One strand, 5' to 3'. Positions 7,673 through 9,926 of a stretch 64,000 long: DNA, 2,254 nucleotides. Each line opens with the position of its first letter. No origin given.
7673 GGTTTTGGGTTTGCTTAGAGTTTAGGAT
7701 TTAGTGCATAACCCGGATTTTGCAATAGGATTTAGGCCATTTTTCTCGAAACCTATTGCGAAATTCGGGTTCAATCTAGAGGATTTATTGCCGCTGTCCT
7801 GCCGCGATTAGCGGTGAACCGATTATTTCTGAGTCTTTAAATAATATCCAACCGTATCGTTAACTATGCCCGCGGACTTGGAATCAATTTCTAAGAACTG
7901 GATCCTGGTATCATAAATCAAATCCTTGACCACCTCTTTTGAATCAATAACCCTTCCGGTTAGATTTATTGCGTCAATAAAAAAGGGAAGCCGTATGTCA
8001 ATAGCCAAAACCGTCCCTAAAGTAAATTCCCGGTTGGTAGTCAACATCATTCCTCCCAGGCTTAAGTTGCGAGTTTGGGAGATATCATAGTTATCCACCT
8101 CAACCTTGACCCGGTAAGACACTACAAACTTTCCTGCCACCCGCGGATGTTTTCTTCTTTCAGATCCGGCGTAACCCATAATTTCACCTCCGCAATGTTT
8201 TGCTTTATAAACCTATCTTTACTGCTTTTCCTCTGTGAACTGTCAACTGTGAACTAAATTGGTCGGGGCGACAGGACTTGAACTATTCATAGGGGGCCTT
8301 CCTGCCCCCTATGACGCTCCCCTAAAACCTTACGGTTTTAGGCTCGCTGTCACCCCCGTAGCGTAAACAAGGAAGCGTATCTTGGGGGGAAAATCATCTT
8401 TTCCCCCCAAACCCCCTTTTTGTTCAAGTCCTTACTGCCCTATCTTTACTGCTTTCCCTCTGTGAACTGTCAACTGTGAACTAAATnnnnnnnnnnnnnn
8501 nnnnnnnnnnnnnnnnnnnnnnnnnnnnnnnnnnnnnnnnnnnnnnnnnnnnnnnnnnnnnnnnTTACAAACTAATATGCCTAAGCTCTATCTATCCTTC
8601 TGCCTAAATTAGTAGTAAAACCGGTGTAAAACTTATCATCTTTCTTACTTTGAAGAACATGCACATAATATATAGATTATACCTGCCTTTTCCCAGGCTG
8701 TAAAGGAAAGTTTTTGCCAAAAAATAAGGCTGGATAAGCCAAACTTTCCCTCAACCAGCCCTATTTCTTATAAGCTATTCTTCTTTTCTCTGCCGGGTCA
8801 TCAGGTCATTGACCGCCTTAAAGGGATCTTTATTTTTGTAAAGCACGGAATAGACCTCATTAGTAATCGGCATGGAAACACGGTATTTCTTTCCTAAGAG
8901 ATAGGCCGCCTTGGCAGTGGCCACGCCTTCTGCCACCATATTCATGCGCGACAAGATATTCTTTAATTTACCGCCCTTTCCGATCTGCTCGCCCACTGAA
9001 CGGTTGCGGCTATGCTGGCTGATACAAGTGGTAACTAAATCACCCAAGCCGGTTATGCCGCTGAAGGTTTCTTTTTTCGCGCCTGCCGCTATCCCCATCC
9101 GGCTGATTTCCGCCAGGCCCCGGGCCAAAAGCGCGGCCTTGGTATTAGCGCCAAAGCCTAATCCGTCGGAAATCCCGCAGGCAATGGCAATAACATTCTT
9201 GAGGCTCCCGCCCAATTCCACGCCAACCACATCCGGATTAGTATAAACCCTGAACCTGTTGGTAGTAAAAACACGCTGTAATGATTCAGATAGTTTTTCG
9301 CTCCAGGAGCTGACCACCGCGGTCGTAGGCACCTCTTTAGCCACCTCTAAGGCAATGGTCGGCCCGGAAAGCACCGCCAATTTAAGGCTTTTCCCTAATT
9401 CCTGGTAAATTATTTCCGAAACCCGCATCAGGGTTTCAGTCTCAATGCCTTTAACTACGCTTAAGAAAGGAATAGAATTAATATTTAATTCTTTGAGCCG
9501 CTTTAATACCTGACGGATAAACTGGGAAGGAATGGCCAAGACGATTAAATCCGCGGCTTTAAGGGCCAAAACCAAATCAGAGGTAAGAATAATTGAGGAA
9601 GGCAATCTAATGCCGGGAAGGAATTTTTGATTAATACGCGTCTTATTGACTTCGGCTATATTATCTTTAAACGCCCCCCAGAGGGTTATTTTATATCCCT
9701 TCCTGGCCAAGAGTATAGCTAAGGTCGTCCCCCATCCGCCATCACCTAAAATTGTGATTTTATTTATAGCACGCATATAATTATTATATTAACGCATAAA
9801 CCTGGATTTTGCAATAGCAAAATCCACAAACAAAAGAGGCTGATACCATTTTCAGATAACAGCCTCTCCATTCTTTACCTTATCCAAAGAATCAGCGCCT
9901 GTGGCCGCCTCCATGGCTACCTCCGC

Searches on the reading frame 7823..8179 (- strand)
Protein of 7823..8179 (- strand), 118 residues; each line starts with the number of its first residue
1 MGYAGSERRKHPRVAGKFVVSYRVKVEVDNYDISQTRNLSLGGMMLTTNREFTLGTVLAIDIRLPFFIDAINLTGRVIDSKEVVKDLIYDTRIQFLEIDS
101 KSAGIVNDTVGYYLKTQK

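Call 68: search_protein_families(library=pfam, proteins=[window:7823-8179:-], max_evalue=0.01)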
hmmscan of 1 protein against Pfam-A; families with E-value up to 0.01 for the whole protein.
window:7823-8179:- (118 aa): 1 family
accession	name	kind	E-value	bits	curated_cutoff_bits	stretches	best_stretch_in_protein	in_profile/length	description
PF07238.19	PilZ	-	8.3e-12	45.8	22.5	1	7-102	1-92/102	PilZ domain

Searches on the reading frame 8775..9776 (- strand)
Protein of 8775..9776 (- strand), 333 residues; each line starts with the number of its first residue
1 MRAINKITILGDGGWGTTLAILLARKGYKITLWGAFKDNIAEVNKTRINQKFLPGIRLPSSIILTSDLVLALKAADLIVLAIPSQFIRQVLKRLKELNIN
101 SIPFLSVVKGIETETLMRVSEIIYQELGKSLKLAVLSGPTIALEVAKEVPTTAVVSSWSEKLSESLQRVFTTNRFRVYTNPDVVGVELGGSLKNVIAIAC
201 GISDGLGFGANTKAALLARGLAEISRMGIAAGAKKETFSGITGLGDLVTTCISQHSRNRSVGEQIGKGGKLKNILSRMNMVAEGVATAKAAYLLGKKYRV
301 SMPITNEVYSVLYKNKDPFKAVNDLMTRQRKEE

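Call 11: search_protein_families(library=pfam, proteins=[window:8775-9776:-], max_evalue=0.01)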
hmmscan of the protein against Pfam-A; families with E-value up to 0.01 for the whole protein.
window:8775-9776:- (333 aa): 5 families
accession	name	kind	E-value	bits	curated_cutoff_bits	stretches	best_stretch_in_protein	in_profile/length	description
PF07479.19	NAD_Gly3P_dh_C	-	2.1e-57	193.7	25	1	182-322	1-141/142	NAD-dependent glycerol-3-phosphate dehydrogenase C-terminus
PF01210.29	NAD_Gly3P_dh_N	-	2.5e-48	164.5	23.1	1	6-161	1-156/158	NAD-dependent glycerol-3-phosphate dehydrogenase N-terminus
PF20618.3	GPD_NAD_C_bact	-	1.9e-20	73.6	27.6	1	242-308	1-66/66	Bacterial GPD, NAD-dependent C-terminal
PF02558.23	ApbA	-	1.5e-05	25.1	22.2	1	7-115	1-107/150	Ketopantoate reductase PanE/ApbA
PF03807.23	F420_oxidored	-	6.7e-05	23.8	21.6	1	6-96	1-81/94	NADP oxidoreductase coenzyme F420-dependent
